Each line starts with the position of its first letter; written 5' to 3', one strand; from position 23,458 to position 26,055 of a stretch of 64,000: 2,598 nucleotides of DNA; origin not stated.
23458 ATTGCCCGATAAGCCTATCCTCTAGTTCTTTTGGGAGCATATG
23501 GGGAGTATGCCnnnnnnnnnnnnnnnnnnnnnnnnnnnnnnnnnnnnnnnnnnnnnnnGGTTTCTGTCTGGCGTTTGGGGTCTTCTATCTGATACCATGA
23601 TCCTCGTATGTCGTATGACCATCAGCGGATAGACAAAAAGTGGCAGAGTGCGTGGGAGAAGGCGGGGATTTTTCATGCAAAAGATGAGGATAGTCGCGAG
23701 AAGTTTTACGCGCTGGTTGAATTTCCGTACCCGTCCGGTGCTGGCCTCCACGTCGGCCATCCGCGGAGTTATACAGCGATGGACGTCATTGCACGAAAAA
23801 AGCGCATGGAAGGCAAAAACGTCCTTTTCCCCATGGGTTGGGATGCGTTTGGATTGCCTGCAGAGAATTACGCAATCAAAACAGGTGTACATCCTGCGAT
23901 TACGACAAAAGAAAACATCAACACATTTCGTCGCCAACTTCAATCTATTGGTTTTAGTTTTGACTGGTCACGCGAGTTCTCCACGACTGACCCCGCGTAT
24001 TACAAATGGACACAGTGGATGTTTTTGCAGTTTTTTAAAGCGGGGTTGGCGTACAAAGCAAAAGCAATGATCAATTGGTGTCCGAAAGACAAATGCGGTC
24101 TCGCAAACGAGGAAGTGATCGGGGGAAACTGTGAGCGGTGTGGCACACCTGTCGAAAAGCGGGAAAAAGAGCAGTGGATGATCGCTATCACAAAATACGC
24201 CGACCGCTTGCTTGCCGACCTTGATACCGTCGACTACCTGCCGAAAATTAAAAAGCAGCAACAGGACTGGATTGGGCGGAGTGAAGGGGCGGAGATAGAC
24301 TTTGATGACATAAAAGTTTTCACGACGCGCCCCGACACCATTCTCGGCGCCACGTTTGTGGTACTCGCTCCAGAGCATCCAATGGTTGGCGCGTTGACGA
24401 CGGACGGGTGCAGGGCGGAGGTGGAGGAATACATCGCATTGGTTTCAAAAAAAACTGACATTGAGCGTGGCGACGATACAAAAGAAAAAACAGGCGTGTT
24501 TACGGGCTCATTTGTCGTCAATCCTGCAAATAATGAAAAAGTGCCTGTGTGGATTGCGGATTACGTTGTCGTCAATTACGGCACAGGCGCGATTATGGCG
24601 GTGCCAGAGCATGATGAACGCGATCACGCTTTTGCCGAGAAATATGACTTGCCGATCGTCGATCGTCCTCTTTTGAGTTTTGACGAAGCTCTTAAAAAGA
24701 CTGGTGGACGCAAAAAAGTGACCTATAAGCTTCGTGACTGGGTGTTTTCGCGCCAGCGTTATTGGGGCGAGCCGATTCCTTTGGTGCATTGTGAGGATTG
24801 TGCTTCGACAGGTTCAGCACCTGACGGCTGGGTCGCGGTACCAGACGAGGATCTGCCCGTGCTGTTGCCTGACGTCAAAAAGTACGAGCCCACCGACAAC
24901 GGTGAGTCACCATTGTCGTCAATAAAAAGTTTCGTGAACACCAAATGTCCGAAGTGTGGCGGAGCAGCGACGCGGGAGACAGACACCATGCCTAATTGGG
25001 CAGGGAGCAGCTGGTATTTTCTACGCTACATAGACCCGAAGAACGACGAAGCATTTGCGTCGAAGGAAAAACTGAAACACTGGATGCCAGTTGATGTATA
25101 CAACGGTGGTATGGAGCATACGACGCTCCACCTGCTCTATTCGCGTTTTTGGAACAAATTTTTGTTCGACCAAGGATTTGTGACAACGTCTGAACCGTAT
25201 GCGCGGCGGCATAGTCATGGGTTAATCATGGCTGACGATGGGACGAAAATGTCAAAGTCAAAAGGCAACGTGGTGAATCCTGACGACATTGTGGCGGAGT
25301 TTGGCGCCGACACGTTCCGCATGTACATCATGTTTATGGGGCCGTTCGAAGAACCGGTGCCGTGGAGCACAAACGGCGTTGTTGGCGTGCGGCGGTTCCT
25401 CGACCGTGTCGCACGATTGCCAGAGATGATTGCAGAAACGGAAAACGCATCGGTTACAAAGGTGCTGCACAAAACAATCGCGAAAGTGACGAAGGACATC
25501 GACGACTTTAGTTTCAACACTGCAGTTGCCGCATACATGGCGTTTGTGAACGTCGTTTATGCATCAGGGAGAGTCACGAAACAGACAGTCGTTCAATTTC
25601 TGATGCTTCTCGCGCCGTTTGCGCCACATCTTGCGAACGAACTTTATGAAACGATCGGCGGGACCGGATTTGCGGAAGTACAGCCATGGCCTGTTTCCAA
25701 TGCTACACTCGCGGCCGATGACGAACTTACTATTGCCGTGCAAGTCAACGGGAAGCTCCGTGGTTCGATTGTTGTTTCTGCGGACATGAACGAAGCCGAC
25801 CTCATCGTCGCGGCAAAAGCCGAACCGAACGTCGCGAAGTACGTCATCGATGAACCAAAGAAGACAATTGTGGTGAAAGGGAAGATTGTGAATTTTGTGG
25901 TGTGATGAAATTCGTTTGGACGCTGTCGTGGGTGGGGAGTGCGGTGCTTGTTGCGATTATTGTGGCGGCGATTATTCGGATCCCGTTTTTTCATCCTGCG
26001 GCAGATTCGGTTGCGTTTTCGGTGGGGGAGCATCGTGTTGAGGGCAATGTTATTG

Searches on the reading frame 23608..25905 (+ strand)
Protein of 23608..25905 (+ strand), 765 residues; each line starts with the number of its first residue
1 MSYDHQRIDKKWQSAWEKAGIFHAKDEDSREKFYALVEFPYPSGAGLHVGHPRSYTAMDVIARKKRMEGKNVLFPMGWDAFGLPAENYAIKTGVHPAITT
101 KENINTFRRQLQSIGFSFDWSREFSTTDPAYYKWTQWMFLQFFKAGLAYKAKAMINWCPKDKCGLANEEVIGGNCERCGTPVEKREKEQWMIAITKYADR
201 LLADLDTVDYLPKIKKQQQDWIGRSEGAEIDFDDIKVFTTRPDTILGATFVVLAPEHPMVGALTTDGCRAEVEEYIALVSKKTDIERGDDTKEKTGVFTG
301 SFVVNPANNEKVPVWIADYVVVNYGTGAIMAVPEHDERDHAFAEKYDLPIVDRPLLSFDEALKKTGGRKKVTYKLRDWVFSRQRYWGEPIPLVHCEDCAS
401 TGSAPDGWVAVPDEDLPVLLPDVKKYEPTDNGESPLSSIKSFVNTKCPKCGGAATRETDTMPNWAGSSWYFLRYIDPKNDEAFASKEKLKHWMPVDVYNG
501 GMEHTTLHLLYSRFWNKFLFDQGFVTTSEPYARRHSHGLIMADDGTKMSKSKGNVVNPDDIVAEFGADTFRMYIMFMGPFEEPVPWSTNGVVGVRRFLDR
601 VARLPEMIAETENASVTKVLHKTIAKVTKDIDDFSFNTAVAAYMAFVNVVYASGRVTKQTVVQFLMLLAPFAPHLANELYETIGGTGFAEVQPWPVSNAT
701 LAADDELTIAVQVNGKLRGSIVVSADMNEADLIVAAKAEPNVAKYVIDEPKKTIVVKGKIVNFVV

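Call 7: search_protein_families(library=pfam, proteins=[window:23608-25905:+], max_evalue=0.01)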
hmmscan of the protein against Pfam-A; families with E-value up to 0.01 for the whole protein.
window:23608-25905:+ (765 aa): 5 families
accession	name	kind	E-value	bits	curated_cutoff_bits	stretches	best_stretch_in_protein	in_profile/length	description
PF13603.12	tRNA-synt_1_2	-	5.2e-52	176.5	25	1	220-351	2-137/185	Leucyl-tRNA synthetase, editing domain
PF00133.28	tRNA-synt_1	-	6.1e-52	177.2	22.7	2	11-218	1-220/414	tRNA synthetases class I (I, L, M and V)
PF09334.17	tRNA-synt_1g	-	1.4e-28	100.2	20.1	2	39-199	7-176/391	tRNA synthetases class I (M)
PF08264.19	Anticodon_1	-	1.6e-17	64.2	25.1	1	618-728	6-143/148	Anticodon-binding domain of tRNA ligase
PF01406.26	tRNA-synt_1e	-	6.3e-05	22.9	27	0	526-575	232-281/301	tRNA synthetases class I (C) catalytic domain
